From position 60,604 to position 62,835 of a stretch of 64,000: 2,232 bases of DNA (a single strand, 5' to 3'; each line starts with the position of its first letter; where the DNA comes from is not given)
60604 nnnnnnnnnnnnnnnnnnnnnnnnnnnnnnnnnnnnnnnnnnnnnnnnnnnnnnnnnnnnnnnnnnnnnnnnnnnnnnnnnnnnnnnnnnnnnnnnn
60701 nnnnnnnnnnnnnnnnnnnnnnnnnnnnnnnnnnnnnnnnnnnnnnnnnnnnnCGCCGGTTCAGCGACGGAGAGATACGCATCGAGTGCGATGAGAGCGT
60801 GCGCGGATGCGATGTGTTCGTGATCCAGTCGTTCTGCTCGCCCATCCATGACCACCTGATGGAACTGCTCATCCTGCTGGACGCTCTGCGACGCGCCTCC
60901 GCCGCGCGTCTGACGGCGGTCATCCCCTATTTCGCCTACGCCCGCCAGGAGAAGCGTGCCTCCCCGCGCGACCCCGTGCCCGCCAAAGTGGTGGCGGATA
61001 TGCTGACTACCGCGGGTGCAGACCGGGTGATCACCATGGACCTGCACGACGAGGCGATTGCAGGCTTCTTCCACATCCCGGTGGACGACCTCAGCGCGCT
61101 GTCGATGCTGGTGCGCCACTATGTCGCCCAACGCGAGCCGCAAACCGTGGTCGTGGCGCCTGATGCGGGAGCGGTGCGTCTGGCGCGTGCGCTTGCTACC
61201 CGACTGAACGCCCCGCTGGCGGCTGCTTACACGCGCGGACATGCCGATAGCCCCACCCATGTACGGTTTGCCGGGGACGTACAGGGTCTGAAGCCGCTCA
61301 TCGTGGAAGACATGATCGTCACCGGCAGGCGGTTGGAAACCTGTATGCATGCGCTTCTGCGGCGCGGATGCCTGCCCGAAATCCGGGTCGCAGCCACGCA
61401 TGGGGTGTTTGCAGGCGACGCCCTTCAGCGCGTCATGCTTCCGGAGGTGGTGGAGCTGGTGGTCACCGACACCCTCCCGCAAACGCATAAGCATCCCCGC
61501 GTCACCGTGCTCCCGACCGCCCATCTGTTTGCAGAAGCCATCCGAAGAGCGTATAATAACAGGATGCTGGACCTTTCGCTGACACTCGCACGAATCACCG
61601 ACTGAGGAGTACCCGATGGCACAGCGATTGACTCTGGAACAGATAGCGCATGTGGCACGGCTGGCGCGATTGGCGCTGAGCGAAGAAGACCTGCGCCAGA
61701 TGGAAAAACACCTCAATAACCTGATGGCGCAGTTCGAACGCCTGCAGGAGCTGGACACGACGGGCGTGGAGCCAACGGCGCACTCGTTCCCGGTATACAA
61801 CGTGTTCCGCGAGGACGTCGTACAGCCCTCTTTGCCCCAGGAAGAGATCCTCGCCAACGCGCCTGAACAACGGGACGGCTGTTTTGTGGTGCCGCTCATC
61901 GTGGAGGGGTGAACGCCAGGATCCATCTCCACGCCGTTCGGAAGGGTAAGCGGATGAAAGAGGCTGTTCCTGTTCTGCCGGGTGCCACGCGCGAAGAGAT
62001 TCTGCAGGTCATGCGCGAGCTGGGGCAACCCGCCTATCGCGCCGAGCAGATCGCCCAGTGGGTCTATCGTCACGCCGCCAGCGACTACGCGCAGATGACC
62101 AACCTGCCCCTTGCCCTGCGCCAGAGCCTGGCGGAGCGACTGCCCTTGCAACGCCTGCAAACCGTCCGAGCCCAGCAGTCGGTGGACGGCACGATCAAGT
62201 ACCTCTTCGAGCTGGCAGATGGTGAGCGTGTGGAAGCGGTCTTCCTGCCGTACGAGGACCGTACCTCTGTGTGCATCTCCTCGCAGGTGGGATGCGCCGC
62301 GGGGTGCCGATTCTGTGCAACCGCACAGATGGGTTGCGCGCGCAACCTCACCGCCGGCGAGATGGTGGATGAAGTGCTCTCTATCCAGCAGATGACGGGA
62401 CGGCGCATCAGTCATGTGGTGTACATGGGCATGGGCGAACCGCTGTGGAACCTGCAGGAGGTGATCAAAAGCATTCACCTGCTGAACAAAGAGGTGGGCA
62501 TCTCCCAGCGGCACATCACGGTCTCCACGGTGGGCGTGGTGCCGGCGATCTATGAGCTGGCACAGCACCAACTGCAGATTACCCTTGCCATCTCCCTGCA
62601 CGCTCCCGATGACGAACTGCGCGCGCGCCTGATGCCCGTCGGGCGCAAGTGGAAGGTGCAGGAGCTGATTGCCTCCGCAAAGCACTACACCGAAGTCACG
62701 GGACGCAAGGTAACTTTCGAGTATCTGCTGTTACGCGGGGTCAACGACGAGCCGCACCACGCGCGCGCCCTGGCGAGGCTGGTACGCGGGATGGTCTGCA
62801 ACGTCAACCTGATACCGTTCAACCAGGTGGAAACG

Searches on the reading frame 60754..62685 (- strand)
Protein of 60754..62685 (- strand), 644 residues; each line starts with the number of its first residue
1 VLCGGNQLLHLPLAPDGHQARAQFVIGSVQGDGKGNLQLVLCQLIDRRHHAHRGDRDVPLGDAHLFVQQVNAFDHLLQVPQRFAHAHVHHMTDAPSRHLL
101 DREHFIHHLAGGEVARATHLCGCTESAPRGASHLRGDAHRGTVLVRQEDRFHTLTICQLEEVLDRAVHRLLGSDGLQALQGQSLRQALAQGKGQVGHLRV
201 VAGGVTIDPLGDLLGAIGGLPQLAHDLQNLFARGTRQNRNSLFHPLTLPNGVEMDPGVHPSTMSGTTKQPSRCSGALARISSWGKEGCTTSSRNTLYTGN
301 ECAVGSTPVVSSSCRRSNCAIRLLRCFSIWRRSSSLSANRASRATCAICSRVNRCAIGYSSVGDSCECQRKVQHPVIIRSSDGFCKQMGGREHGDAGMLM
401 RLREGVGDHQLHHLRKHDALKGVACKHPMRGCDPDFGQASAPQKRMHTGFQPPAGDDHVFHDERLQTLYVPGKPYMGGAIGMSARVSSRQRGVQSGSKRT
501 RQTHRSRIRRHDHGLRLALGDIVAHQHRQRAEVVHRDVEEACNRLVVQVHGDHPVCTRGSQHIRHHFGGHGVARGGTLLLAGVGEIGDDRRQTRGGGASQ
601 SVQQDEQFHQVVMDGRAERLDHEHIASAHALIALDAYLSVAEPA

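Call 27: search_protein_families(library=ncbifam, proteins=[window:60754-62685:-], max_evalue=0.00001)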
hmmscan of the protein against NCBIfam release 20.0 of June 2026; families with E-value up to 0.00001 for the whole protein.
window:60754-62685:- (644 aa): 0 families

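Call 30: search_protein_families(library=pfam, proteins=[window:60754-62685:-], max_evalue=0.001)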
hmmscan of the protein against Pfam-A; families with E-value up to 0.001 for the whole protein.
window:60754-62685:- (644 aa): 0 families

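Call 32: find_encoding_contigs(protein=window:60754-62685:-, flank=10000, max_places=4)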
Protein window:60754-62685:- (644 aa): no gene with exactly this product is on record in the collection.
